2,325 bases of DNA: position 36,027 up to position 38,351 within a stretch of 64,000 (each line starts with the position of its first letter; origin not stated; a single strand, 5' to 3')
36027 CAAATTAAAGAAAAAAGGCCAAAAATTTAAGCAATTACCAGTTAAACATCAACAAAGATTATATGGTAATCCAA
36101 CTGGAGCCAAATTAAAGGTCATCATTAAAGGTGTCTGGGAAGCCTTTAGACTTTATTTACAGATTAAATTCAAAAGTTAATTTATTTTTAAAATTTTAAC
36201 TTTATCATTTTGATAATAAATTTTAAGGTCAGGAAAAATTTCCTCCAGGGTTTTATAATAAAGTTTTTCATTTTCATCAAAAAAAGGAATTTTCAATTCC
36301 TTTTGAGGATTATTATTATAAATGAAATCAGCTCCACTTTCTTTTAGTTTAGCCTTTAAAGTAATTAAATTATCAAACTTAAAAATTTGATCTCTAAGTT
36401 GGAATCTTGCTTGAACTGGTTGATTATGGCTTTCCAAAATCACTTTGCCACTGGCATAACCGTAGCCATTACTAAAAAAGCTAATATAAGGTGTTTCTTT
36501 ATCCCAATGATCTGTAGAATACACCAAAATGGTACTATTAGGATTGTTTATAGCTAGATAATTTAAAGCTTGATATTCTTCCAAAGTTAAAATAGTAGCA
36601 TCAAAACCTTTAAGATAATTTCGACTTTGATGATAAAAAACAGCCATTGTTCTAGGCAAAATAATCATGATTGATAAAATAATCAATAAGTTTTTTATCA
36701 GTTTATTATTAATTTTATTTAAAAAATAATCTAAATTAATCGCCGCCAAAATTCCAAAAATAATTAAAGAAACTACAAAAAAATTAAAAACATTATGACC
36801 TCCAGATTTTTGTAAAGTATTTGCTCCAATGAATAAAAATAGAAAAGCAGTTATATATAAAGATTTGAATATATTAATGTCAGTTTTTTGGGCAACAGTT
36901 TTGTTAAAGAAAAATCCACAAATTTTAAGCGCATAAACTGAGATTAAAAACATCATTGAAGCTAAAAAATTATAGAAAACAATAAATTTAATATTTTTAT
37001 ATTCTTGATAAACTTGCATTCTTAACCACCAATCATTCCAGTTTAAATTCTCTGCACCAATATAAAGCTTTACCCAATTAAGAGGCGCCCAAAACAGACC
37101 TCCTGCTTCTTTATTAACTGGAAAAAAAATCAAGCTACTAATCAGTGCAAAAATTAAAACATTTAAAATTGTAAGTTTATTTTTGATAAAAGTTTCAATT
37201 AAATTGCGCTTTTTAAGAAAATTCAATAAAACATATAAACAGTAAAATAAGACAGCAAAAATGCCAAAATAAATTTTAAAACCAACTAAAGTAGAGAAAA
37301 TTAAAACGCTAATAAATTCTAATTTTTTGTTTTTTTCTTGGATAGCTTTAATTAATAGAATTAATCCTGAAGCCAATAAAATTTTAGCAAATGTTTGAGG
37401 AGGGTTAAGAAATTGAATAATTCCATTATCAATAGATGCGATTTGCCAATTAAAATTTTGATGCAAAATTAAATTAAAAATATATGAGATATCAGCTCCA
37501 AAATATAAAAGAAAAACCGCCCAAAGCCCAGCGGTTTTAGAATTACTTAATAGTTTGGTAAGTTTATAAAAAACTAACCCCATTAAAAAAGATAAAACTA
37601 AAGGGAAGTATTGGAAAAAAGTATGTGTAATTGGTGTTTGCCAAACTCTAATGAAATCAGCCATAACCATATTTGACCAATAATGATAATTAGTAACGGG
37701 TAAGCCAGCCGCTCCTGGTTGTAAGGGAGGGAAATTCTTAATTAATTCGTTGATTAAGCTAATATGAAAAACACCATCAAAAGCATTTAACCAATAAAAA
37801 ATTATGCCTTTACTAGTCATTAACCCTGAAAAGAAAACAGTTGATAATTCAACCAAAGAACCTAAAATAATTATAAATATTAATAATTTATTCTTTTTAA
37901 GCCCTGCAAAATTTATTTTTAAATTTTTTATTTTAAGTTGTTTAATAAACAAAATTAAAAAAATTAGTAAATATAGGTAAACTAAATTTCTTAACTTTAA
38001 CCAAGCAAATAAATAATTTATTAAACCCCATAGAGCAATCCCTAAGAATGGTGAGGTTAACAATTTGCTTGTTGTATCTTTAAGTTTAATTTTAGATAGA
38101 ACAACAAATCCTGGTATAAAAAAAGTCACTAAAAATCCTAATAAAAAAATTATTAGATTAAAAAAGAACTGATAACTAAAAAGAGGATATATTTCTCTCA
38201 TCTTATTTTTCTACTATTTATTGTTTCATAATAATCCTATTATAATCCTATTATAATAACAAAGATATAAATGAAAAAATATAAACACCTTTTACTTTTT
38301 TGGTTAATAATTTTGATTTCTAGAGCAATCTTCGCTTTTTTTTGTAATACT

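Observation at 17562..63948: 46-kb hyper-dense glycosylation island carrying ~16 polytopic GT-C-like membrane proteins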

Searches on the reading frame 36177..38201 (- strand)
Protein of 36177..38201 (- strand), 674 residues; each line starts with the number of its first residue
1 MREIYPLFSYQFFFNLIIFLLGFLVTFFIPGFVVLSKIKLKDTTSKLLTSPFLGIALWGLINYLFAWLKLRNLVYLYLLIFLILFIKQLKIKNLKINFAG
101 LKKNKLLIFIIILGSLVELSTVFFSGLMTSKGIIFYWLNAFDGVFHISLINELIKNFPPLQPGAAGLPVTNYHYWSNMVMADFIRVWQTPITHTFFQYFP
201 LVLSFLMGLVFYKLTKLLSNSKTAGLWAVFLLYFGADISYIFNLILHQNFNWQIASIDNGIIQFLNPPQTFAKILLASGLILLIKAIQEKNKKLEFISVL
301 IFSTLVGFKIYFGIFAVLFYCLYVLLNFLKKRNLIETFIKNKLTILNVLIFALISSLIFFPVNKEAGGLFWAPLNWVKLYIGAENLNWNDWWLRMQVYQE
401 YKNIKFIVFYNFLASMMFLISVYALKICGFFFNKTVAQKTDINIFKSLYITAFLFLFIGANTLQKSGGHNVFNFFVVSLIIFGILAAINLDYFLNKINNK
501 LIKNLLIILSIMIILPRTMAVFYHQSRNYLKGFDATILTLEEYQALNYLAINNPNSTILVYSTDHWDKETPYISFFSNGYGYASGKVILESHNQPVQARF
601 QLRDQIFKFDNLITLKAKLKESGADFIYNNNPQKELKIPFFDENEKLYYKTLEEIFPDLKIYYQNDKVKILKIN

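Call 6: search_protein_families(library=pfam, proteins=[window:36177-38201:-], max_evalue=0.01)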
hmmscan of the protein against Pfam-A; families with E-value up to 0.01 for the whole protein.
window:36177-38201:- (674 aa): 0 families

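Call 12: search_solved_structures(query=window:36177-38201:-, max_evalue=1)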
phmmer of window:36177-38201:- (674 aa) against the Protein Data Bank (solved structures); distinct sequences matched with E-value up to 1: 0.

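Call 22: search_protein_families(library=ncbifam, proteins=[window:36177-38201:-], max_evalue=0.1)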
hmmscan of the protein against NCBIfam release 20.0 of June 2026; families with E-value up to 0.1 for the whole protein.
window:36177-38201:- (674 aa): 0 families

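Call 23: find_homologous_proteins(query=window:36177-38201:-, max_evalue=0.001)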
Query window:36177-38201:- (674 aa): 94 proteins with E <= 0.001 among 8000 candidates.
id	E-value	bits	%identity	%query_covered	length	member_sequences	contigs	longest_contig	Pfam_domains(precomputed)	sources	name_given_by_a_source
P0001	0.0e+0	1466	100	100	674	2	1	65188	-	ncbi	-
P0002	4.6e-136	473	38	100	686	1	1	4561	-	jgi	jgi:hypothetical protein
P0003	2.9e-130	454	40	99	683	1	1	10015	-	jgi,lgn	jgi:hypothetical protein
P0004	7.5e-130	453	37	99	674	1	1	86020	-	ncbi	-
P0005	2.7e-128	448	37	99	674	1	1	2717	-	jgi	jgi:hypothetical protein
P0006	5.3e-127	444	36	99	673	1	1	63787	-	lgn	-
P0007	2.5e-124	435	39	100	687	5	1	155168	-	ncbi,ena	-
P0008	1.0e-122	429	35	97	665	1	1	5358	-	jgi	jgi:hypothetical protein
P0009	1.0e-122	429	37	100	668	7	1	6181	-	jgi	-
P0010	2.7e-120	421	34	93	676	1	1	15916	-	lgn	-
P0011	3.1e-120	421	35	98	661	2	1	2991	-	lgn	-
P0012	2.2e-119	418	35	100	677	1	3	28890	-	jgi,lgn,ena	-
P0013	7.3e-119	417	35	94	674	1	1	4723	-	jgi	jgi:hypothetical protein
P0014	9.6e-119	416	34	100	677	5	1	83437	-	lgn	-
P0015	1.2e-118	416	35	100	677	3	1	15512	-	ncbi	-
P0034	1.2e-108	383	34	96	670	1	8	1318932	-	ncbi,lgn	-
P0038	5.9e-108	381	33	99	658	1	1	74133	-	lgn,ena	-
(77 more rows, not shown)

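Call 24: find_encoding_contigs(protein=P0001, flank=10000, max_places=3)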
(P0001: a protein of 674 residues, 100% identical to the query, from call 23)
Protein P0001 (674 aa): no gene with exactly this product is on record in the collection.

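Call 26: find_encoding_contigs(protein=P0004, flank=10000, max_places=2)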
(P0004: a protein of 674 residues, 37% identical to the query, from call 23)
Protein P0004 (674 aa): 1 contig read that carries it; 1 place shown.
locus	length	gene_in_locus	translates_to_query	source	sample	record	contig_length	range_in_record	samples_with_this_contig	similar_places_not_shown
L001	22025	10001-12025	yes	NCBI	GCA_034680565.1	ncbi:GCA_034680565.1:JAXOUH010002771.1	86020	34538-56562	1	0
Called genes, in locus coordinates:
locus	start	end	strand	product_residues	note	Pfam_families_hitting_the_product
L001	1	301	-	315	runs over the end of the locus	PF00535:Glycos_transf_2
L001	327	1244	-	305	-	PF01073:3Beta_HSD, PF01370:Epimerase, PF02719:Polysacc_synt_2, PF04321:RmlD_sub_bind, PF05368:NmrA, PF13460:NAD_binding_10, PF16363:GDP_Man_Dehyd, PF07993:NAD_binding_4 (weak), +1 more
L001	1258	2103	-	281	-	-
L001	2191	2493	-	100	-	-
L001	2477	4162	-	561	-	-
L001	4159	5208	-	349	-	PF13439:Glyco_transf_4, PF13579:Glyco_trans_4_4 (faint), PF00534:Glycos_transf_1, PF13692:Glyco_trans_1_4, PF20706:GT4-conflict (faint)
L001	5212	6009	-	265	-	PF00535:Glycos_transf_2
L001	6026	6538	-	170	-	PF01327:Pep_deformylase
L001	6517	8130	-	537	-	-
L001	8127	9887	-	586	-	-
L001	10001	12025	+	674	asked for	-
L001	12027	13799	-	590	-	-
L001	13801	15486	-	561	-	-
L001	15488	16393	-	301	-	PF00535:Glycos_transf_2, PF13641:Glyco_tranf_2_3, PF13632:Glyco_trans_2_3 (weak)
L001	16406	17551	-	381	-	PF00534:Glycos_transf_1, PF13692:Glyco_trans_1_4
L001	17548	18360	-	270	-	PF00535:Glycos_transf_2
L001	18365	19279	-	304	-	PF00535:Glycos_transf_2, PF13641:Glyco_tranf_2_3, PF13632:Glyco_trans_2_3 (faint)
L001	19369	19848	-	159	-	-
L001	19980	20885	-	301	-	PF00535:Glycos_transf_2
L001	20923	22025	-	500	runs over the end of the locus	PF01943:Polysacc_synt, PF13440:Polysacc_synt_3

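Call 27: find_encoding_contigs(protein=P0034, flank=10000, max_places=2)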
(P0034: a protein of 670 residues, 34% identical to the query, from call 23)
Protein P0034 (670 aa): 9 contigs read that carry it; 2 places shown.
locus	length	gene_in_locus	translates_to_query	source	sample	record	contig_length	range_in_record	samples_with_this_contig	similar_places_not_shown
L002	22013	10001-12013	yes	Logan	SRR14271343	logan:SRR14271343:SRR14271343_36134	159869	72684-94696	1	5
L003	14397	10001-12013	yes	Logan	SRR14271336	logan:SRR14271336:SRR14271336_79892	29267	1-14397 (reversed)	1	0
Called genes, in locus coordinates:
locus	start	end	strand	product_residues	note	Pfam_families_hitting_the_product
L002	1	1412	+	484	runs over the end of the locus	PF26314:MptA_B_family, PF09594:GT87 (weak)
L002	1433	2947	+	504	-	PF13231:PMT_2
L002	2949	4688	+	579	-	PF10131:PTPS_related (weak)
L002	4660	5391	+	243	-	PF00535:Glycos_transf_2, PF10111:Glyco_tranf_2_2 (weak), PF13641:Glyco_tranf_2_3 (weak)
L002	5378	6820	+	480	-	PF01943:Polysacc_synt, PF13440:Polysacc_synt_3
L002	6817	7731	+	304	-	PF00535:Glycos_transf_2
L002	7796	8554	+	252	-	PF00535:Glycos_transf_2, PF10111:Glyco_tranf_2_2 (weak)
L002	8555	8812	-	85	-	PF18893:DUF5652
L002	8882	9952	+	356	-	PF00534:Glycos_transf_1, PF13692:Glyco_trans_1_4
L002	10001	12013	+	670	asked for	-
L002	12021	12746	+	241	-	PF00535:Glycos_transf_2, PF10111:Glyco_tranf_2_2, PF13641:Glyco_tranf_2_3 (weak)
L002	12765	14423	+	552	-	PF13231:PMT_2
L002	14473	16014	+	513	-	PF13231:PMT_2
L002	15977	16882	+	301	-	PF00535:Glycos_transf_2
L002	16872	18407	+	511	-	-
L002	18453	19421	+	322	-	PF01073:3Beta_HSD, PF01370:Epimerase, PF02719:Polysacc_synt_2, PF04321:RmlD_sub_bind, PF05368:NmrA (weak), PF13460:NAD_binding_10, PF16363:GDP_Man_Dehyd, PF07993:NAD_binding_4 (weak)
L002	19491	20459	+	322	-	PF01073:3Beta_HSD, PF01370:Epimerase, PF02719:Polysacc_synt_2, PF04321:RmlD_sub_bind, PF05368:NmrA (faint), PF07993:NAD_binding_4 (faint), PF13460:NAD_binding_10 (weak), PF16363:GDP_Man_Dehyd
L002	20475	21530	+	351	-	PF13439:Glyco_transf_4, PF00534:Glycos_transf_1, PF13692:Glyco_trans_1_4, PF13524:Glyco_trans_1_2 (weak)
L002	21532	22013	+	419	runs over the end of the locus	PF01943:Polysacc_synt, PF13440:Polysacc_synt_3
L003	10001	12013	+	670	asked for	-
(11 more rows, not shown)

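Call 40: predict_structure(alignment_id=A3)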
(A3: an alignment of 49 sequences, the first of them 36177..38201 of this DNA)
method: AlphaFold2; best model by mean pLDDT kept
length: 674 residues; sequences in the alignment: 49
mean_pLDDT: 93.8   pTM: 0.93
mean pLDDT of the five models: 93.8, 93.0, 92.6, 92.1, 91.7
residues with pLDDT >= 90: 568; 70-90: 101; 50-70: 5; < 50: 0
segments of 3 or more residues with pLDDT < 50: none
pLDDT, mean of each block of 10 residues (from residue 1): 97 98 98 93 94 98 96 98 93 73 93 97 96 96 97 96 95 94 98 98 98 96 97 96 94 88 95 98 96 97 97 97 94 91 95 95 88 94 93 97 97 96 96 87 95 97 89 96 97 96 97 95 93 94 97 95 87 95 94 93 87 87 95 75 80 84 95 92
secondary structure, 60 per line:
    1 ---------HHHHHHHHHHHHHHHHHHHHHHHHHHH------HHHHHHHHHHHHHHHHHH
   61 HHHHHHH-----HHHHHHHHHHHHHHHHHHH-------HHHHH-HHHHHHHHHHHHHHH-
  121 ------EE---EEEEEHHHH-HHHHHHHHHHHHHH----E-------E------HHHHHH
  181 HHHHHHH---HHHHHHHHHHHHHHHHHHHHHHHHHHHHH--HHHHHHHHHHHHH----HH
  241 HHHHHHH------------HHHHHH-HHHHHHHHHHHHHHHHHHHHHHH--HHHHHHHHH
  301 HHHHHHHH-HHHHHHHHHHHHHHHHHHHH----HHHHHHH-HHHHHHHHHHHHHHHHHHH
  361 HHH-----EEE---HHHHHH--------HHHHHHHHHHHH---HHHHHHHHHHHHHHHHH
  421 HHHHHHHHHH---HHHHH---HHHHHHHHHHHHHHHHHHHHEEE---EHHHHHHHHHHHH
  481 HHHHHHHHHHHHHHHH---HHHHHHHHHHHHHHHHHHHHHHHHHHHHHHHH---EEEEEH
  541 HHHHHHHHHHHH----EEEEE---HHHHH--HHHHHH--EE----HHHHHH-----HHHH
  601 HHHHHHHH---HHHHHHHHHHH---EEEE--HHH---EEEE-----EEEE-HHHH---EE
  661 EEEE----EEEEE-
elements in order: H10-36 H43-67 H73-91 H99-103 H105-119 E132-136 H137-140 H142-155 H175-187 H191-219 H222-234 H239-247 H260-265 H267-289 H292-308 H310-329 H334-340 H342-363 E369-371 H375-380 H389-400 H404-430 H434-438 H442-461 E462-464 H469-496 H500-531 E535-539 H540-552 E557-561 H565-569 H572-577 H586-591 H597-608 H612-622 E626-629 E638-641 E647-650 H652-655 E659-664 E669-673

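Call 43: find_related_loci(query=window:36177-38201:-, collection=genome_contigs, flank=10000)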
Query window:36177-38201:- (674 aa) in genome_contigs; peptide patterns used: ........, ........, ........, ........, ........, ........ (x = any residue, [..] = any of these).
77 stretches matched a pattern; 3 encode a relative of the query (tblastn E <= 1e-3); 3 distinct loci.
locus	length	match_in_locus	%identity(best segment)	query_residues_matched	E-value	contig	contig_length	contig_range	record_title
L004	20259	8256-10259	39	3-674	8e-133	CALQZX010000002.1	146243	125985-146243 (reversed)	MAG: Parcubacteria group bacterium isolate MiH-14oct19-109 genome assembly, contig: MiH-14oct19-C63, whole genome shotgu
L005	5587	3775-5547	40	11-608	2e-117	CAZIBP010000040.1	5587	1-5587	MAG TPA_asm: uncultured Pseudomonadales bacterium isolate SRP093185_co1_41 genome assembly, contig: NODE_11042_length_55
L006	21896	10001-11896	28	19-674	7e-65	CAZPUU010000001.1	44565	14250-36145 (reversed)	MAG TPA_asm: uncultured Gammaproteobacteria bacterium isolate SRP192515_co2_165 genome assembly, contig: NODE_522_length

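Call 84: search_solved_structures(query=A3, max_evalue=10, show_alignments=3)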
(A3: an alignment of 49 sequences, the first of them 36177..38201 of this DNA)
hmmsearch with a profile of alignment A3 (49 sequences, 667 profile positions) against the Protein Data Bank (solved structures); distinct sequences matched with E-value up to 10: 3.
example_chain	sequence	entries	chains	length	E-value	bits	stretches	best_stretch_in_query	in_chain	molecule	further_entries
5uhs_A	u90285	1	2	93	0.2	13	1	15-88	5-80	Sugar transporter SemiSWEET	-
5uhq_A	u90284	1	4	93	0.31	12.4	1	15-88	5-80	Sugar transporter SemiSWEET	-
6xeh_A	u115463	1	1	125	3.3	9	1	602-643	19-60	DE NOVO DESIGNED OR386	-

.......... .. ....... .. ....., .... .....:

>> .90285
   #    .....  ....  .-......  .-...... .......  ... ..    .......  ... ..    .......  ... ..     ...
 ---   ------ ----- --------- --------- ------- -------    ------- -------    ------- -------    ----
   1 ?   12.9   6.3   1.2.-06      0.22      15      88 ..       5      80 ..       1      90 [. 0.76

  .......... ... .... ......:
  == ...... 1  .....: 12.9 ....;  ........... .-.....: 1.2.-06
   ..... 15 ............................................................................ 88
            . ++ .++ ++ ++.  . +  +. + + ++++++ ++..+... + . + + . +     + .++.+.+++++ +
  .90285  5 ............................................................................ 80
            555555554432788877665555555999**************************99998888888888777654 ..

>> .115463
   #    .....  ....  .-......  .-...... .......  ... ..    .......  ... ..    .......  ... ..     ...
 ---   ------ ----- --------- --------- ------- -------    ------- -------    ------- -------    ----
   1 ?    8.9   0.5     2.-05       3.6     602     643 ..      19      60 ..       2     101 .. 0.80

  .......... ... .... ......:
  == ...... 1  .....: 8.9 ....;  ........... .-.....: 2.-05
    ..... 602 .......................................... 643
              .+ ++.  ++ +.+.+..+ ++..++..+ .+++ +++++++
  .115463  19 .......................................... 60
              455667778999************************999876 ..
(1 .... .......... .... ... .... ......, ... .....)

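Call 85: search_protein_families(library=pfam, alignment_id=A3, max_evalue=0.1)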
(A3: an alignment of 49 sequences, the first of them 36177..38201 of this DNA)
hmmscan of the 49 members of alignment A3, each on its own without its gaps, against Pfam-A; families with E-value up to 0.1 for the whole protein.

A. member 1, window:36177-38201:- (674 aa): 1 family
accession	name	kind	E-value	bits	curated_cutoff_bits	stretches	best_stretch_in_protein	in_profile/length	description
PF01552.22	Pico_P2B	-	0.075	13.6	27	0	484-518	26-60/101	Picornavirus 2B protein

B. families by the number of members that match (of 49 scanned): 9 families
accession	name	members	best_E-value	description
PF20176.3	DUF6541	2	5.4e-06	Family of unknown function (DUF6541)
PF00335.26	Tetraspanin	1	0.0058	Tetraspanin family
PF18520.6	Spc110_C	1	0.0076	Spindle pole body component 110 C-terminal domain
PF20532.3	DUF6747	1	0.02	Family of unknown function (DUF6747)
PF06522.17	B12D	1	0.028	NADH-ubiquinone reductase complex 1 MLRQ subunit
PF02706.20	Wzz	1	0.036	Chain length determinant protein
PF20604.3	DUF6798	1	0.072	Domain of unknown function (DUF6798)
PF01552.22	Pico_P2B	1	0.075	Picornavirus 2B protein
PF18061.6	CRISPR_Cas9_WED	1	0.087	CRISPR-Cas9 WED domain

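Call 86: find_encoding_contigs(protein=P0038, flank=10000, max_places=1)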
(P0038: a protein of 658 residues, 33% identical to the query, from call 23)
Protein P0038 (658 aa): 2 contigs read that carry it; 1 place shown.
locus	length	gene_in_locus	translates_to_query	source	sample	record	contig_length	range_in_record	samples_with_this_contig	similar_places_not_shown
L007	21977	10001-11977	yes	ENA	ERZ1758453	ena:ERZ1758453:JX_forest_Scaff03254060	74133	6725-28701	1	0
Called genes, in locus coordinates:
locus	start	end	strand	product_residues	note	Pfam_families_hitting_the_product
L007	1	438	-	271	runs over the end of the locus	PF00535:Glycos_transf_2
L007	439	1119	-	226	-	PF13641:Glyco_tranf_2_3 (weak), PF00535:Glycos_transf_2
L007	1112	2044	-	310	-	PF01073:3Beta_HSD, PF01370:Epimerase, PF04321:RmlD_sub_bind, PF07993:NAD_binding_4 (faint), PF13460:NAD_binding_10, PF16363:GDP_Man_Dehyd, PF02719:Polysacc_synt_2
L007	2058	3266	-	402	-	PF04188:Mannosyl_trans2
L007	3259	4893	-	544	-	PF10131:PTPS_related (weak)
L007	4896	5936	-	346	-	PF13439:Glyco_transf_4, PF13579:Glyco_trans_4_4, PF00534:Glycos_transf_1, PF13692:Glyco_trans_1_4, PF20706:GT4-conflict (weak)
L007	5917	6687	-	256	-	PF00535:Glycos_transf_2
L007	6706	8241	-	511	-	-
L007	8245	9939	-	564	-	-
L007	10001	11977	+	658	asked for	-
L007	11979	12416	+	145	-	PF00578:AhpC-TSA, PF08534:Redoxin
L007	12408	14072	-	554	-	-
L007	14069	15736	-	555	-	-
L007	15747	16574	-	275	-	PF00535:Glycos_transf_2, PF13506:Glyco_transf_21, PF13641:Glyco_tranf_2_3, PF13632:Glyco_trans_2_3 (weak)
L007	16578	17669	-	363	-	PF00534:Glycos_transf_1, PF13692:Glyco_trans_1_4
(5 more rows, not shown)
